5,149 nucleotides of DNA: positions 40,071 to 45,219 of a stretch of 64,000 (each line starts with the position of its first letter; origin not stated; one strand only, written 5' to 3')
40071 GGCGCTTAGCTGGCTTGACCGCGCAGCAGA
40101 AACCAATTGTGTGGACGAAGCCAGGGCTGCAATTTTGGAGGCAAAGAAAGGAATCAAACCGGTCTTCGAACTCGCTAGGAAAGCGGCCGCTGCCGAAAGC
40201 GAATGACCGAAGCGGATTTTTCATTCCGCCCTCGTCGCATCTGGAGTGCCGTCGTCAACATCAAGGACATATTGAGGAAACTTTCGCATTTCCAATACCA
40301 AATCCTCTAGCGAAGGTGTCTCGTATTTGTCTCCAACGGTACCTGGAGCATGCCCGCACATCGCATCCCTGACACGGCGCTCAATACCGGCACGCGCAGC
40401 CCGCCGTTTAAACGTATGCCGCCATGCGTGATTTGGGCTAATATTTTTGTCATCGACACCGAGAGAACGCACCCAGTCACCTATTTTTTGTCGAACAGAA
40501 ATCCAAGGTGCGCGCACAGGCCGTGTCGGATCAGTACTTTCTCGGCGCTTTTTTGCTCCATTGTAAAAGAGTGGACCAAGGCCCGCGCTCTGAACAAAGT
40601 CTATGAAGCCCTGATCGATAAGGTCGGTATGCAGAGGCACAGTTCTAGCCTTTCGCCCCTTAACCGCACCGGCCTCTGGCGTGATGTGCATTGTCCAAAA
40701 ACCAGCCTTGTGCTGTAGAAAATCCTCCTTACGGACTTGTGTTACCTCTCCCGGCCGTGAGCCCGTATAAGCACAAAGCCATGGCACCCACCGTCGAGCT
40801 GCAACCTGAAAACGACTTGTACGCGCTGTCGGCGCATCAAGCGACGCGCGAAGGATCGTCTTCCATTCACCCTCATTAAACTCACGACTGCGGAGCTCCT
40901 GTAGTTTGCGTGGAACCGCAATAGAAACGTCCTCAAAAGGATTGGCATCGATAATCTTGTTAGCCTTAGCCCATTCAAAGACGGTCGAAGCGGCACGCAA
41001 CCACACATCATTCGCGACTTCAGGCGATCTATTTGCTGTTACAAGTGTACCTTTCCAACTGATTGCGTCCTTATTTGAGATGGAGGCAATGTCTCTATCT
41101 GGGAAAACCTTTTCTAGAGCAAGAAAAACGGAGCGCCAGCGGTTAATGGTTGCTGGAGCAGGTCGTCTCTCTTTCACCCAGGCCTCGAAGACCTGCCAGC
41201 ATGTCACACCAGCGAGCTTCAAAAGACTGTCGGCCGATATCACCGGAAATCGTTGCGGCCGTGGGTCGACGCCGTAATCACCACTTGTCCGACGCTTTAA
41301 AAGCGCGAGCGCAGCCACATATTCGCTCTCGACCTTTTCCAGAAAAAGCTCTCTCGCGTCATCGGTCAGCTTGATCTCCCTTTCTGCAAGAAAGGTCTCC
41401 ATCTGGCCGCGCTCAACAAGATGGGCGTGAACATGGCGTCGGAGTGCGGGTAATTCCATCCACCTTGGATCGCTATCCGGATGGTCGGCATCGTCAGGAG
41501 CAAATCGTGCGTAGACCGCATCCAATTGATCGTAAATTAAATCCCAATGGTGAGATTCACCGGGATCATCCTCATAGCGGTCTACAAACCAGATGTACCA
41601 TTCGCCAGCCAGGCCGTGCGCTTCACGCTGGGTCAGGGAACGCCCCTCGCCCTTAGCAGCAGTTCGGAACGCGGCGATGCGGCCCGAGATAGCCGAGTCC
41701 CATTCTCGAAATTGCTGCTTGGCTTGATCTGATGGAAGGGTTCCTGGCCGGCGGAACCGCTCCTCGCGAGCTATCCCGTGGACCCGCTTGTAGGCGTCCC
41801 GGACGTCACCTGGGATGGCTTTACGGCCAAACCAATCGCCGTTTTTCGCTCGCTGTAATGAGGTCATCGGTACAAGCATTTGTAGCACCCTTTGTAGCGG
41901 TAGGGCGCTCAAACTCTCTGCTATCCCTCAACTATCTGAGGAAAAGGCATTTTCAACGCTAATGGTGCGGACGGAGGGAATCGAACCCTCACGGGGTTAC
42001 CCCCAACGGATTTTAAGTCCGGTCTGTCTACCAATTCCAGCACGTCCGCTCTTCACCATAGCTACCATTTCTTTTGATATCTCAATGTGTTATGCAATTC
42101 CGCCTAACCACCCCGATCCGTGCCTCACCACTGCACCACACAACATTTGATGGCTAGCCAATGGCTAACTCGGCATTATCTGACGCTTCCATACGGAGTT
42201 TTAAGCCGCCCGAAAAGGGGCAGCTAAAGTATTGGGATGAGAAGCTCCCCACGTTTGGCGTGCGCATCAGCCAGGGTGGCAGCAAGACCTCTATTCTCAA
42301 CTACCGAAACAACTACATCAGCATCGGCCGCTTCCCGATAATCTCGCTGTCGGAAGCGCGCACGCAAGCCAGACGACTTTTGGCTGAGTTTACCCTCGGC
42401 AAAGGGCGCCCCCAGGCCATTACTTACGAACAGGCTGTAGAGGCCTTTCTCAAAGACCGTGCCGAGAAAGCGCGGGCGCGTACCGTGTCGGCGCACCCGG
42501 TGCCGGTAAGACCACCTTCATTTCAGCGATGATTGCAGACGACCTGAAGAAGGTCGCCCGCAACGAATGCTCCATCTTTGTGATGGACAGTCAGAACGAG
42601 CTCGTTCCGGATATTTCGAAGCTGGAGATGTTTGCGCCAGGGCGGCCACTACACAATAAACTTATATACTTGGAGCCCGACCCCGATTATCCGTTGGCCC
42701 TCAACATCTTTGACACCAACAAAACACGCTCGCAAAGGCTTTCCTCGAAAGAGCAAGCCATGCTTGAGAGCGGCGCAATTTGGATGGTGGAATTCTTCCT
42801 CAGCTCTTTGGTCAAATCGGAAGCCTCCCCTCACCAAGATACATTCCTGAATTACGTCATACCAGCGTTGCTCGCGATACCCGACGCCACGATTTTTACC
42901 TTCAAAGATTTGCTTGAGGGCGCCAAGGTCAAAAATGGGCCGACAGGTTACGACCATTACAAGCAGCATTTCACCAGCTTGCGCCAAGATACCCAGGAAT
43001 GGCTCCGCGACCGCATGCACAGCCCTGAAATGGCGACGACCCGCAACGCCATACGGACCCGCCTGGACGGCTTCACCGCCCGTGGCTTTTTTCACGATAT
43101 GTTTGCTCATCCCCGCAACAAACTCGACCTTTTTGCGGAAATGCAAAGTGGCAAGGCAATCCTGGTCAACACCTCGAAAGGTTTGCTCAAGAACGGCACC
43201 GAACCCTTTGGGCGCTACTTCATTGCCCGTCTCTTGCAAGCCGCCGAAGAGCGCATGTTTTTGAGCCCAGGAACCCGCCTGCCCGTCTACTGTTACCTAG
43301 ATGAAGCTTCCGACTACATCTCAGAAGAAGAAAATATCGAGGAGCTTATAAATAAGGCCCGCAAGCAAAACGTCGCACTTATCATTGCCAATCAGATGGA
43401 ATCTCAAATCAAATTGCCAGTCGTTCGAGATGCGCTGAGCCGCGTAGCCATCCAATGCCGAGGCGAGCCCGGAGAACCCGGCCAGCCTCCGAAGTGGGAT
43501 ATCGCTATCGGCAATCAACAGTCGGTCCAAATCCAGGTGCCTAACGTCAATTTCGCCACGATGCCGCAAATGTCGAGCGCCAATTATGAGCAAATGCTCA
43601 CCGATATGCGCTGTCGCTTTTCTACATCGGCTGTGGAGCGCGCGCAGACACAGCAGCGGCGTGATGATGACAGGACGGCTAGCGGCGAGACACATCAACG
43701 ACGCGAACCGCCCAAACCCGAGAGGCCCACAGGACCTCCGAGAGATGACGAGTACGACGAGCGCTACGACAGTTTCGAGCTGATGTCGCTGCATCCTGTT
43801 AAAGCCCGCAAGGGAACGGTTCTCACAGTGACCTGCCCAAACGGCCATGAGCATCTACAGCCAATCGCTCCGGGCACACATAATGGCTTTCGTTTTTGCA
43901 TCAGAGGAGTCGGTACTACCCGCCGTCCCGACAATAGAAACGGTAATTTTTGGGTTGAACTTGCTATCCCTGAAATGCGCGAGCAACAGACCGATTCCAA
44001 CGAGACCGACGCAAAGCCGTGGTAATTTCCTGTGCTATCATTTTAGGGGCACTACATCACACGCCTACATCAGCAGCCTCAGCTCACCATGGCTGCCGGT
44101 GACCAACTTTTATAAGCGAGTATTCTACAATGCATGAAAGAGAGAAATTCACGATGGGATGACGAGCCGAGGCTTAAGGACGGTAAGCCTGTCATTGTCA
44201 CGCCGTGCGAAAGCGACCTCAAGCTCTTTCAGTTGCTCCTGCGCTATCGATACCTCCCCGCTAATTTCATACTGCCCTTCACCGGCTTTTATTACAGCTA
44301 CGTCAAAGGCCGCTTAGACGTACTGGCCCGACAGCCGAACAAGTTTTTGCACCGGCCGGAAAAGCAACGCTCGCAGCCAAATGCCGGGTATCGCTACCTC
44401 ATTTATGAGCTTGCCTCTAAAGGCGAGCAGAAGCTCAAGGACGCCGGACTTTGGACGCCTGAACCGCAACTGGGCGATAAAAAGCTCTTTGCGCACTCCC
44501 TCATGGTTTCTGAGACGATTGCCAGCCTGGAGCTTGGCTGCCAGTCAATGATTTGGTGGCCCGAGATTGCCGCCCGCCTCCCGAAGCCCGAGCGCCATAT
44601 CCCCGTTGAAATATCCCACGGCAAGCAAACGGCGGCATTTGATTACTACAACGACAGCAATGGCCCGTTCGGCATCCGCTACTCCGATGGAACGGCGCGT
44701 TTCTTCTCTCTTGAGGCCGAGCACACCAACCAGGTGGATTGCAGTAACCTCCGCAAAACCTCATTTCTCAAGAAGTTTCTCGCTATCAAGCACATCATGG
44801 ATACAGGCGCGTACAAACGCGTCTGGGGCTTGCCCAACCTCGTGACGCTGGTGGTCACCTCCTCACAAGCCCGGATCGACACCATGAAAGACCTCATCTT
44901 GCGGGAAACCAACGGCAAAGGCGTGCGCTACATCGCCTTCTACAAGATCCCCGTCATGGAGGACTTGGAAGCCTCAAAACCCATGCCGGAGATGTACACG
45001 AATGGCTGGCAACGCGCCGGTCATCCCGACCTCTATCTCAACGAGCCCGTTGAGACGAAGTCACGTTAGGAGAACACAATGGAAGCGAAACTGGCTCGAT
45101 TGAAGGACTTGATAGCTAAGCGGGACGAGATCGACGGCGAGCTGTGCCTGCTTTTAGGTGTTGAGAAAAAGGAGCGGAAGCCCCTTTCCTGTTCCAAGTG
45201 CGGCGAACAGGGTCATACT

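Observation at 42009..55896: Element integrates through the 5' half of tRNA-Leu(TAA) and takes over its promoter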

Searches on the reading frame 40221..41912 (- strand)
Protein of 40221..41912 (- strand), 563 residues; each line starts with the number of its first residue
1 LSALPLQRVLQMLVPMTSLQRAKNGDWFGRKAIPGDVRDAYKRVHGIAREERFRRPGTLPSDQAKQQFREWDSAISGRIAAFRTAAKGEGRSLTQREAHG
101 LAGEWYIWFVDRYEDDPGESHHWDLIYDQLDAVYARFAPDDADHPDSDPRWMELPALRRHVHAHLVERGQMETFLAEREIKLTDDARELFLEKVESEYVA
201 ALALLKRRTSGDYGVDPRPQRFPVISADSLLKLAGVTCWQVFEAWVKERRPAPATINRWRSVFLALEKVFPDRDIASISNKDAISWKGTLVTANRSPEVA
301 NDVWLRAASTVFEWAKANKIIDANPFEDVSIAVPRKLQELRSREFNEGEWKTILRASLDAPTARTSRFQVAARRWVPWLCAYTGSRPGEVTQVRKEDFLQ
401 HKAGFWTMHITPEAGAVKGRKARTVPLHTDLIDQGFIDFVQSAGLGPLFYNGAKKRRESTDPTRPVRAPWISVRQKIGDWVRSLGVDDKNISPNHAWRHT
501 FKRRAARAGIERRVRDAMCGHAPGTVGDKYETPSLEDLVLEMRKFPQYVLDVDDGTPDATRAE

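Call 8: search_protein_families(library=pfam, proteins=[window:40221-41912:-], max_evalue=0.01)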
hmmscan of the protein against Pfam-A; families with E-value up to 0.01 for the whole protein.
window:40221-41912:- (563 aa): 2 families
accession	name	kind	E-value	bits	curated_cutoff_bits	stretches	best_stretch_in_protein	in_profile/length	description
PF00589.27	Phage_integrase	-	6.9e-05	23.1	27.1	1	379-524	30-159/172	Phage integrase family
PF22022.2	Phage_int_M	-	0.0023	18.6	27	1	241-330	4-94/96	Phage integrase central domain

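Call 39: search_protein_families(library=ncbifam, proteins=[window:40221-41912:-], max_evalue=0.01)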
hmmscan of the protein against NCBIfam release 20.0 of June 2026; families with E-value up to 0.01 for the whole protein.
window:40221-41912:- (563 aa): 2 families
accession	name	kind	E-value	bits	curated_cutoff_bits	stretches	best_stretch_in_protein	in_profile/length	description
NF040815.2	recomb_XerA_Arch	equivalog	0.00028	20.5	220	1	249-531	10-252/263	site-specific tyrosine recombinase/integron integrase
TIGR01839.1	PHA_synth_II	subfamily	0.00098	17.3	855.4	1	136-201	69-134/560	class II poly(R)-hydroxyalkanoic acid synthase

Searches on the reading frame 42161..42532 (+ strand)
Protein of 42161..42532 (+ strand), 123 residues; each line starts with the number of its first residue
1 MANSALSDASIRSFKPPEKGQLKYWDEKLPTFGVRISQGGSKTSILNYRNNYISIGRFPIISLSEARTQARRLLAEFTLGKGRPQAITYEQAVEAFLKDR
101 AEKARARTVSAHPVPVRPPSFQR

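Call 8: search_protein_families(library=pfam, proteins=[window:42161-42532:+], max_evalue=0.01)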
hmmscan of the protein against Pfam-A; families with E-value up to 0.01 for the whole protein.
window:42161-42532:+ (123 aa): 1 family
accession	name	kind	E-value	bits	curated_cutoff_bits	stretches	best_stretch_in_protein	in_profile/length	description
PF13356.12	Arm-DNA-bind_3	-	9e-11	42.2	27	1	6-81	1-74/83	Arm DNA-binding domain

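Call 13: find_homologous_proteins(query=window:42161-42529:+, max_evalue=0.00001)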
Query window:42161-42529:+ (123 aa): 7 proteins with E <= 0.00001 among 16 candidates.
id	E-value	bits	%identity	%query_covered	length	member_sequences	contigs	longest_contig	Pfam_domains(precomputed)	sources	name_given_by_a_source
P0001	1.2e-73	263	100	100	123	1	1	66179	PF13356.13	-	-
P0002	3.8e-37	145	61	91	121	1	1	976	PF13356.13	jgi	jgi:Arm DNA-binding domain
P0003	1.1e-34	137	63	91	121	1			PF13356.13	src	-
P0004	1.6e-32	130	57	89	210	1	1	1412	PF13356.13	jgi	jgi:hypothetical protein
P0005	6.1e-28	115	65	67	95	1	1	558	PF13356.13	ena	-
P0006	3.5e-27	113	58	74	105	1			PF13356.13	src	-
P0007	2.0e-23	101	62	66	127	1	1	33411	PF13356.13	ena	-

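Call 15: find_encoding_contigs(protein=P0007, flank=10000, max_places=5)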
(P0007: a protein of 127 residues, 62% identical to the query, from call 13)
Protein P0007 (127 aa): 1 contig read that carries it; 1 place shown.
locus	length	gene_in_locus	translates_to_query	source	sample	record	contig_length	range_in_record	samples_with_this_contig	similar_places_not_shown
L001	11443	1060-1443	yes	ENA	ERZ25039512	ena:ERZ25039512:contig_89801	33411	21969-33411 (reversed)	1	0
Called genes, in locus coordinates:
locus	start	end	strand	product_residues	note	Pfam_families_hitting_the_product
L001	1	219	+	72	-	?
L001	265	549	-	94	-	-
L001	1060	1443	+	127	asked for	PF13356:Arm-DNA-bind_3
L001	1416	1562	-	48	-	-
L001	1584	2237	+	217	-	PF00589:Phage_integrase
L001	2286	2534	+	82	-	-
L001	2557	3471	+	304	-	-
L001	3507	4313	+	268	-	-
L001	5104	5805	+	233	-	-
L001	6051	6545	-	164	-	-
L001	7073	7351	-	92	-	-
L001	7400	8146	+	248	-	PF05016:ParE_toxin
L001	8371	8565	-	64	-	-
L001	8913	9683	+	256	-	-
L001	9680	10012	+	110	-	-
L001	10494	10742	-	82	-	-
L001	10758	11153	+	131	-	-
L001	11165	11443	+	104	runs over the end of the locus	-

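Call 37: find_related_loci(query=window:42161-42529:+, collection=viral_contigs, flank=6000)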
Query window:42161-42529:+ (123 aa) in viral_contigs; peptide patterns used: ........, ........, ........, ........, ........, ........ (x = any residue, [..] = any of these).
44 stretches matched a pattern, but none encodes a relative of the query by tblastn (E <= 1e-3).

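Call 43: find_related_loci(query=A1, collection=genome_contigs, flank=10000)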
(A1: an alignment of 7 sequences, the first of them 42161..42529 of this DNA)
Query A1 (123 aa) in genome_contigs; peptide patterns used: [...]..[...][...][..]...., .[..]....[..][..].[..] (x = any residue, [..] = any of these).
209 stretches matched a pattern; 181 encode a relative of the query (tblastn E <= 1e-3); the best 80 are kept; 80 distinct loci.
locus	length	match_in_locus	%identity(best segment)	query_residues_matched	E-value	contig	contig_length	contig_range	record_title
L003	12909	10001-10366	58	1-122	7e-48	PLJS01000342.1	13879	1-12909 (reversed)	MAG: Hyphomicrobiales bacterium isolate palsa_894 73.20110800_P1M.44_contig_2990, whole genome shotgun sequence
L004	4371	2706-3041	63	1-112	1e-45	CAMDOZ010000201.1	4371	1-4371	MAG: Candidatus Marinimicrobia bacterium isolate TH-11nov19-269 genome assembly, contig: TH-11nov19-C49736, whole genome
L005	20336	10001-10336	55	1-112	1e-42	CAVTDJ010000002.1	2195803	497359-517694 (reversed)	MAG: uncultured Alphaproteobacteria bacterium isolate MFD00991.bin.1.39 genome assembly, contig: contig_13256, whole gen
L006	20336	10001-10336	58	1-112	3e-40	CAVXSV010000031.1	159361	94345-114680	MAG: uncultured Alphaproteobacteria bacterium isolate MFD00392.bin.2.146 genome assembly, contig: contig_89796, whole ge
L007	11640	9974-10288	60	6-110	3e-38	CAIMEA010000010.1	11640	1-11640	MAG: uncultured Rhizobiales bacterium isolate VK_bin-0224 genome assembly, contig: bin-0224:010/240, whole genome shotgu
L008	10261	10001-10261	67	1-87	2e-37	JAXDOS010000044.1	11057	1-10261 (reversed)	MAG: Alphaproteobacteria bacterium isolate BP_694 scaffold_480136, whole genome shotgun sequence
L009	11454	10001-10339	54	2-112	5e-37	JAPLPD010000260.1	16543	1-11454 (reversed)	MAG: Alphaproteobacteria bacterium isolate LacPavin_0818_WC50_MAG_64_9 LacPavin_0818_WC50_scaffold_461756, whole genome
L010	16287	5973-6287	57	5-109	8e-36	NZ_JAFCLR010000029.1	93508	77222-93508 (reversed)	Bradyrhizobium sp. AUGA SZCCT0431 NODE_29, whole genome shotgun sequence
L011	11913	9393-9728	55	1-112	5e-36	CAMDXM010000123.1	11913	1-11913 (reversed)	MAG: Pseudorhodoplanes sinuspersici isolate LH-02apr19-173 genome assembly, contig: LH-02apr19-C12331, whole genome shot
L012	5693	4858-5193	55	1-112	5e-36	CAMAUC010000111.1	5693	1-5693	MAG: Rhizobium sp. Q54 isolate LH-05nov19-45 genome assembly, contig: LH-05nov19-C38050, whole genome shotgun sequence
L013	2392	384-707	49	5-112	6e-34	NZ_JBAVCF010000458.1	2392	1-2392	MAG: Bradyrhizobium sp. isolate MFD06055_ilm_asm_bin3 k127_170706, whole genome shotgun sequence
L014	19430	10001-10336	53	1-110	3e-33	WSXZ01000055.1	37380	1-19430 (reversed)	MAG: Methylocystaceae bacterium isolate X3_MetaBAT.1 scaffold_2024, whole genome shotgun sequence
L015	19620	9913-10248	52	1-110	1e-32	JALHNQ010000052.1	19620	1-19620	MAG: Methylocystis sp. isolate Bin_68_1 c_000000011324, whole genome shotgun sequence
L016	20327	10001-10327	48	1-109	9e-32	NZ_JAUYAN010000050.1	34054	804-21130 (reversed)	MAG: Bradyrhizobium sp. isolate C18_metabat.bin.89 C18_k141_73297, whole genome shotgun sequence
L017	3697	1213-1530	55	6-109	3e-31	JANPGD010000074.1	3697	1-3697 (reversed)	MAG: Hyphomicrobiales bacterium isolate VAR_69_metabat_406 VAR_69_k141_65948, whole genome shotgun sequence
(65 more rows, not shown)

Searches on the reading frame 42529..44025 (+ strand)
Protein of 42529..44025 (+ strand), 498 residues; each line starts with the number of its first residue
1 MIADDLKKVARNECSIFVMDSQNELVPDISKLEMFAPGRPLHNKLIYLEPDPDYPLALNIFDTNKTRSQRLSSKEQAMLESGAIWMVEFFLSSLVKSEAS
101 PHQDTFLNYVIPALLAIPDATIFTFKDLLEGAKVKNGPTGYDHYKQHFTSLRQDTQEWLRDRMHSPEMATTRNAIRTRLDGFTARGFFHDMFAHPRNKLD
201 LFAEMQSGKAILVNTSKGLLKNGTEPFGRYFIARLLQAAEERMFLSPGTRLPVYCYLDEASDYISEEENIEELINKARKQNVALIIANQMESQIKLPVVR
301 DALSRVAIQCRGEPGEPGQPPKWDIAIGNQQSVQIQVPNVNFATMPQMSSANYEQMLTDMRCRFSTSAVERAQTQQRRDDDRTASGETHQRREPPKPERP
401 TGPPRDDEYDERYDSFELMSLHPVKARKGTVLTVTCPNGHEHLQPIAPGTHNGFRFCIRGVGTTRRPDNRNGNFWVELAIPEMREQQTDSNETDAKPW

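Call 8: search_protein_families(library=pfam, proteins=[window:42529-44025:+], max_evalue=0.01)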
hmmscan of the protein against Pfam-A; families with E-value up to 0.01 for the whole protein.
window:42529-44025:+ (498 aa): 2 families
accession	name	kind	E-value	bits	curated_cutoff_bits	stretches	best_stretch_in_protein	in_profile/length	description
PF22752.1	DUF488-N3i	-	0.003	18.5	27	0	266-307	74-115/131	Inactive DUF488-N3 subclade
PF01556.23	DnaJ_C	-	0.0084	16.6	26.6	0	420-480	90-149/152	DnaJ C terminal domain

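Call 39: search_protein_families(library=ncbifam, proteins=[window:42529-44025:+], max_evalue=0.01)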
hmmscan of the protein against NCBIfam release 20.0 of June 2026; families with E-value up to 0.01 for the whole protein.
window:42529-44025:+ (498 aa): 1 family
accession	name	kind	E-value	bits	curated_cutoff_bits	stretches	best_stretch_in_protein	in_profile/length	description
TIGR00929.1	VirB4_CagE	subfamily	0.0033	15.7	643.1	1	221-293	613-679/792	VirB4 family type IV secretion/conjugal transfer ATPase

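Call 40: search_protein_families(library=phrogs, proteins=[window:42529-44025:+], max_evalue=0.01)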
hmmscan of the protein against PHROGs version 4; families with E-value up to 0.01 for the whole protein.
window:42529-44025:+ (498 aa): 1 family
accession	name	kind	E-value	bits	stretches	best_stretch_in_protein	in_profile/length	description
phrog_5156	-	unknown function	3.9e-08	32.8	1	113-295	522-703/824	-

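Call 59: search_solved_structures(query=window:42529-44025:+, max_evalue=0.01)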
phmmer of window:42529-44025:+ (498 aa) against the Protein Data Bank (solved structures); distinct sequences matched with E-value up to 0.01: 0.

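Call 60: search_dna_similar(query=window:42529-44025:+, collection=plasmids, mode=protein, max_rows=8)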
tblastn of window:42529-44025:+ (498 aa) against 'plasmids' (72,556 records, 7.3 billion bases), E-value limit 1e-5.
Records with a match: 3; places in all: 3; records where one place covers at least 80% of the query: 0.
Best place of each record, by identity: <60% 3.
By first word of the organism name: Sulfitobacter 1; Methylomagnum 1; Neorhizobium 1.
By predicted mobility (MOB-suite, as given by PLSDB): non-mobilizable 3.
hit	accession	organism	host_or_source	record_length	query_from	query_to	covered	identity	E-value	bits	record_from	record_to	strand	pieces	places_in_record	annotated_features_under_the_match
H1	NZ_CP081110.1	Sulfitobacter mediterraneus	-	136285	1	294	59%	36.4%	2e-45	178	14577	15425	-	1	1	type IV secretory system conjugative DNA transfer family protein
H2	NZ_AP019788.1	Methylomagnum ishizawai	-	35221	1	294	59%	31.9%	2e-35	148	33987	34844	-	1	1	none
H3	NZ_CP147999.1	Neorhizobium sp. EC2-8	-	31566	9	318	62%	19.9%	5e-6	57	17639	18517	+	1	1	type IV secretory system conjugative DNA transfer family protein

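Call 61: get_annotated_region(hit=H1, flank=6000)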
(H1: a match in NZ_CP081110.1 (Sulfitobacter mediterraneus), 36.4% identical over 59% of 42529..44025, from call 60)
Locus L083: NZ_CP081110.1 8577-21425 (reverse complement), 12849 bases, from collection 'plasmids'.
description: Sulfitobacter mediterraneus strain M342 plasmid unnamed1, complete sequence
organism: Sulfitobacter mediterraneus (NCBI taxid 83219)
taxonomy: Bacteria; Pseudomonadota; Alphaproteobacteria; Rhodobacterales; Roseobacteraceae; Sulfitobacter; Sulfitobacter mediterraneus
host: -; source: -; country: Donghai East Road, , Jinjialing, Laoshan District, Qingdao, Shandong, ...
typing (MOB-suite, as given by PLSDB): non-mobilizable
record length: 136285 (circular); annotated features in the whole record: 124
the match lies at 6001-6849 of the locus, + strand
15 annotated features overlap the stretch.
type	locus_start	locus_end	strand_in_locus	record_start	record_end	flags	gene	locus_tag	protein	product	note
CDS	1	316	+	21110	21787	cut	-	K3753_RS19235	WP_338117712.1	HAD family phosphatase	-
CDS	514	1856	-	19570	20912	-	-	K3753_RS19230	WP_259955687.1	IS3 family transposase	-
CDS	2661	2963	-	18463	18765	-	-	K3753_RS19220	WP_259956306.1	type II toxin-antitoxin system RelE/ParE family toxin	GO:0030541 - plasmid partitioning [Evidence IEA]; GO:0051290 - protein heterotetramerization [Evidence IEA]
CDS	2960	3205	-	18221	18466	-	-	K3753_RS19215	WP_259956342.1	type II toxin-antitoxin system ParD family antitoxin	GO:0051983 - regulation of chromosome segregation [Evidence IEA]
CDS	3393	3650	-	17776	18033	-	-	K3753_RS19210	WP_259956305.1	WGR domain-containing protein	-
CDS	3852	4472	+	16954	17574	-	-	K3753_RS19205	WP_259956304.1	hypothetical protein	-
CDS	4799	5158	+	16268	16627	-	-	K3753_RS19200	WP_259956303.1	hypothetical protein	-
CDS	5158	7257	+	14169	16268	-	-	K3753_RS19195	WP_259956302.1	type IV secretory system conjugative DNA transfer family protein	-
CDS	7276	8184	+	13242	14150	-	-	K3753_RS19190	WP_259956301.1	replication-relaxation family protein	-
CDS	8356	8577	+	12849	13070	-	-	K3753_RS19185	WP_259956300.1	type II toxin-antitoxin system CcdA family antitoxin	-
CDS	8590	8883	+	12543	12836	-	-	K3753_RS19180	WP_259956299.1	CcdB family protein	GO:0006276 - plasmid maintenance [Evidence IEA]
CDS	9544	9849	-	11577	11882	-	-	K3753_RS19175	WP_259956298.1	hypothetical protein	-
CDS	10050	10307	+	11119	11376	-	-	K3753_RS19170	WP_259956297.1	hypothetical protein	-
CDS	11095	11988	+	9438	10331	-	rarD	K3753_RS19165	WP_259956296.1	EamA family transporter RarD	GO:0006810 - transport [Evidence IEA]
CDS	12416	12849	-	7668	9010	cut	-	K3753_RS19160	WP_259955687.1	IS3 family transposase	-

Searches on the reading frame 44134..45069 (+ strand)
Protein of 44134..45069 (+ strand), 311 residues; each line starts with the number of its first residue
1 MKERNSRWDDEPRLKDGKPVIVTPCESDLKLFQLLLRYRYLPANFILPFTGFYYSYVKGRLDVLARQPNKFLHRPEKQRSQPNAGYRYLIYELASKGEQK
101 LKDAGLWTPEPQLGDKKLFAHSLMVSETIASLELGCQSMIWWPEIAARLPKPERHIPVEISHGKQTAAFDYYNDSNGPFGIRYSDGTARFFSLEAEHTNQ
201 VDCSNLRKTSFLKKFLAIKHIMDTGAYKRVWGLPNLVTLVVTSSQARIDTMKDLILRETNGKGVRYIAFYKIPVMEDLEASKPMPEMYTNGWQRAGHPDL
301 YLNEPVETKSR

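Call 8: search_protein_families(library=pfam, proteins=[window:44134-45069:+], max_evalue=0.01)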
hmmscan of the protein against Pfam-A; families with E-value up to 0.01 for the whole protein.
window:44134-45069:+ (311 aa): 1 family
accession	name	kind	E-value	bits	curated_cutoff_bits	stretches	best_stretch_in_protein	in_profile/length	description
PF05443.17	ROS_MUCR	-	0.0021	18.5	25.4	1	208-255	73-121/123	ROS/MUCR transcriptional regulator protein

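Call 39: search_protein_families(library=ncbifam, proteins=[window:44134-45069:+], max_evalue=0.01)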
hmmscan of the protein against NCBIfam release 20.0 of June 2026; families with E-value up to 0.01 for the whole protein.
window:44134-45069:+ (311 aa): 0 families

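Call 40: search_protein_families(library=phrogs, proteins=[window:44134-45069:+], max_evalue=0.01)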
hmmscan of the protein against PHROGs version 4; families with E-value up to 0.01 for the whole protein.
window:44134-45069:+ (311 aa): 0 families
